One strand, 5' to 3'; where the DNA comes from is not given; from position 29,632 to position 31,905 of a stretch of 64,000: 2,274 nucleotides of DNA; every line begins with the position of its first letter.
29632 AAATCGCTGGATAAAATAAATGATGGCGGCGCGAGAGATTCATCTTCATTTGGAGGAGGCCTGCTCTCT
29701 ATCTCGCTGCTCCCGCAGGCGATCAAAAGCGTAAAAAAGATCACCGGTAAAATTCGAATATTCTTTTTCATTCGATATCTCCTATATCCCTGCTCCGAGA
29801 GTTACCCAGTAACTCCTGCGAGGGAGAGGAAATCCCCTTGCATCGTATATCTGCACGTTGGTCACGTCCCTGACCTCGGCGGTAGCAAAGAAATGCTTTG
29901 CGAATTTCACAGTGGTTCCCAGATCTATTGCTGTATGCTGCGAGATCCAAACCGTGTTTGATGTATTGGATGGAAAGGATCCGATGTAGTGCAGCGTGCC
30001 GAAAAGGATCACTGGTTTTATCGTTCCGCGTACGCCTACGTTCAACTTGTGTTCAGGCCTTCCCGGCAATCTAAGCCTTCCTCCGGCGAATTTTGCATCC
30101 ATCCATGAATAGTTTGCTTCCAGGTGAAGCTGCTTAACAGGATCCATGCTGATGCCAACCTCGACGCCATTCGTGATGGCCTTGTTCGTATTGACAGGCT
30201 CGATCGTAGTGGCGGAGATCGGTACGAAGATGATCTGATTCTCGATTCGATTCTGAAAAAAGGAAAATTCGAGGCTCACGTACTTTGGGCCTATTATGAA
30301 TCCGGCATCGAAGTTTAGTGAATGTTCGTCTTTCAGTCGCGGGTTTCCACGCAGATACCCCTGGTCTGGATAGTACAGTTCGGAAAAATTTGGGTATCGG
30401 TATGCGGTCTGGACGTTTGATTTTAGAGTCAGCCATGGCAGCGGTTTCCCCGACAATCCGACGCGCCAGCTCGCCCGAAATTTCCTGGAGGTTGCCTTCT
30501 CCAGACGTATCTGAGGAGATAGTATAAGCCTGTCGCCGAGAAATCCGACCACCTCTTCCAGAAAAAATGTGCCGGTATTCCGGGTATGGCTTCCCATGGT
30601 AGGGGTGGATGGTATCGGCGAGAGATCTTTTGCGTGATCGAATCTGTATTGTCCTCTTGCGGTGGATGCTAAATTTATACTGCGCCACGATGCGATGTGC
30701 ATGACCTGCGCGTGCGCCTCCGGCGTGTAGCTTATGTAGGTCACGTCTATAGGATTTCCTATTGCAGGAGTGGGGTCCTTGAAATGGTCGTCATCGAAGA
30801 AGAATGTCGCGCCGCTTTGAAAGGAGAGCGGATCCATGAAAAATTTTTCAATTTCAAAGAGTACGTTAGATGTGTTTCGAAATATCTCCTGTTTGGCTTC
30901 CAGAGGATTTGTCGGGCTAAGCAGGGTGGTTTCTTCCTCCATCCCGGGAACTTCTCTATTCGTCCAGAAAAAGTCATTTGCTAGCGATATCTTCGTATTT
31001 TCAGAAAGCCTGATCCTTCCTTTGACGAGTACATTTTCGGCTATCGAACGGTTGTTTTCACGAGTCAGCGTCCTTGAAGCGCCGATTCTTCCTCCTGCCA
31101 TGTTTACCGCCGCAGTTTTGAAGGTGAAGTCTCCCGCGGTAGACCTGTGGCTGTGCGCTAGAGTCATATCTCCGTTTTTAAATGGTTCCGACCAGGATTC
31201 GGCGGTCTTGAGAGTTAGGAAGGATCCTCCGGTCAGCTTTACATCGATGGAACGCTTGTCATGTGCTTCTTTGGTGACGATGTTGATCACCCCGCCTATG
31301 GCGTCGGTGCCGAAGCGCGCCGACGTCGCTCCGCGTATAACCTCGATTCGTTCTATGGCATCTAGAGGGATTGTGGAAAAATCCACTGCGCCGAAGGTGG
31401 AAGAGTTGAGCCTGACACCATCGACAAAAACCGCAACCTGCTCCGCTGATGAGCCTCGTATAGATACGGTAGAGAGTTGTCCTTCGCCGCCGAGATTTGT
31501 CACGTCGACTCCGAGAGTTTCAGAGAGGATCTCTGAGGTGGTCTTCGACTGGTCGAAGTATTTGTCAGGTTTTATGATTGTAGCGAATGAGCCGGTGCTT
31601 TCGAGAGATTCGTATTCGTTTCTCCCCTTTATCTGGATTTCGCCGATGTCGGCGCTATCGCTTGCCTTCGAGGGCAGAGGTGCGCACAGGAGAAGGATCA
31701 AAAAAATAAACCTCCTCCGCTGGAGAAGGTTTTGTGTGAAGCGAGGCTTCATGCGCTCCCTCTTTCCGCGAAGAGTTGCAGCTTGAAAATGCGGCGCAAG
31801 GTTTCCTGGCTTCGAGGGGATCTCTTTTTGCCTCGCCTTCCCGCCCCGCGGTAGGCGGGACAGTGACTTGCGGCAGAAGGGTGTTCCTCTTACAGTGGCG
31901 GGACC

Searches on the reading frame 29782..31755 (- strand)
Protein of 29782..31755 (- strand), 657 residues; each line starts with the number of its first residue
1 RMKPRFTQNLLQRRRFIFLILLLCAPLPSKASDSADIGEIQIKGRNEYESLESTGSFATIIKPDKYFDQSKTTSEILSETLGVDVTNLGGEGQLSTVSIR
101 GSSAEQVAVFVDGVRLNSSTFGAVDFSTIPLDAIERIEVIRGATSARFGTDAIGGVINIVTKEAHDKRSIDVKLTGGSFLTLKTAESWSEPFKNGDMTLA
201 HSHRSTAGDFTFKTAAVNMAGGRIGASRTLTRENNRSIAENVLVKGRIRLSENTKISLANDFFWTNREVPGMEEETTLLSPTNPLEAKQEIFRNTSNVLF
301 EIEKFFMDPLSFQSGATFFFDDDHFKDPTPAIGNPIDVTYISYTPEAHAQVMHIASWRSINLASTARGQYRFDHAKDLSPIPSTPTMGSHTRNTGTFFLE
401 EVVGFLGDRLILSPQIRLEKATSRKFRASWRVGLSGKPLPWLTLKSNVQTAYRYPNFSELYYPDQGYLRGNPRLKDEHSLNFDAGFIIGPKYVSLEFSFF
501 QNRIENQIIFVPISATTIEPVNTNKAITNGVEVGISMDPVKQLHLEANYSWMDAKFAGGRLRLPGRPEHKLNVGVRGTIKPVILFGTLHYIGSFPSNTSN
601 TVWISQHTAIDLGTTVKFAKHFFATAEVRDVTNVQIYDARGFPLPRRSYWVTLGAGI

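Call 7: search_protein_families(library=pfam, proteins=[window:29782-31755:-], max_evalue=0.01)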
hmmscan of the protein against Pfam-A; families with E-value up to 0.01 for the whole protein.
window:29782-31755:- (657 aa): 3 families
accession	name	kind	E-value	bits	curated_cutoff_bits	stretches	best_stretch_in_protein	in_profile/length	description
PF00593.30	TonB_dep_Rec_b-barrel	-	3.7e-33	116.5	27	1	317-628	85-433/436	TonB dependent receptor-like, beta-barrel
PF07715.20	Plug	-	8.7e-23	81.3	23.9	1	57-156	8-107/107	TonB-dependent Receptor Plug Domain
PF14905.12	OMP_b-brl_3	-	1.5e-06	28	27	1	466-554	205-297/408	Outer membrane protein beta-barrel family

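Call 8: search_protein_families(library=ncbifam, proteins=[window:29782-31755:-], max_evalue=0.01)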
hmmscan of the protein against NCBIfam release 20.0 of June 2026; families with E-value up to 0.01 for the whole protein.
window:29782-31755:- (657 aa): 33 families (the best 25 are shown)
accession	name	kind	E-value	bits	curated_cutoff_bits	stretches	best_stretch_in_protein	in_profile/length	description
TIGR01779.1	TonB-B12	equivalog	3.2e-53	181.2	599.7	2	68-223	60-216/614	TonB-dependent vitamin B12 receptor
NF007926.1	PRK10641.1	equivalog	1.4e-38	132.9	836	2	69-208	60-199/617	TonB-dependent vitamin B12 receptor BtuB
TIGR01786.1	TonB-hemlactrns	subfamily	8.3e-35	120.3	323.75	2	69-176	37-148/719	TonB-dependent hemoglobin/transferrin/lactoferrin family receptor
TIGR01783.1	TonB-siderophor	subfamily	1.5e-34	119.6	223.5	2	69-202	18-140/649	TonB-dependent siderophore receptor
TIGR01785.1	TonB-hemin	subfamily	9.3e-33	113.6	316.85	2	45-169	9-136/677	TonB-dependent heme/hemoglobin receptor family protein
NF038079.1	TonB_sider_MxcH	equivalog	1.8e-29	102.4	925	1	31-189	109-266/792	TonB-dependent siderophore myxochelin receptor MxcH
NF010010.0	PRK13483.1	equivalog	6.5e-26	90.5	927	2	74-174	71-175/660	ligand-gated channel protein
NF010012.0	PRK13486.1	equivalog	4.5e-25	88.1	924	2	54-173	43-169/696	TonB-dependent receptor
NF049946.1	TonB_dep_CU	exception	3.7e-23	81.7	700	2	59-175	62-183/683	TonB-dependent receptor, CU motif-type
NF010038.0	PRK13513.1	equivalog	9.4e-22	77.3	942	1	77-173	76-176/659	ligand-gated channel protein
NF049947.1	TonB_dep_PCPU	exception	1.6e-20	72.9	800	1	58-190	54-196/685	TonB-dependent receptor, PCPU motif-type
NF010048.1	PRK13524.1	subfamily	9e-19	67.4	493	2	73-168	74-182/744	FepA family TonB-dependent siderophore receptor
NF007478.2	PRK10064.1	equivalog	1.1e-18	66.9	745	1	52-167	46-163/663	catecholate siderophore receptor CirA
NF010051.0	PRK13528.1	subfamily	2.6e-17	62.3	583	2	74-169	71-179/727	FepA family TonB-dependent siderophore receptor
NF010011.0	PRK13484.1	equivalog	3e-17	62.1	1197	1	69-168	60-165/682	IreA family TonB-dependent siderophore receptor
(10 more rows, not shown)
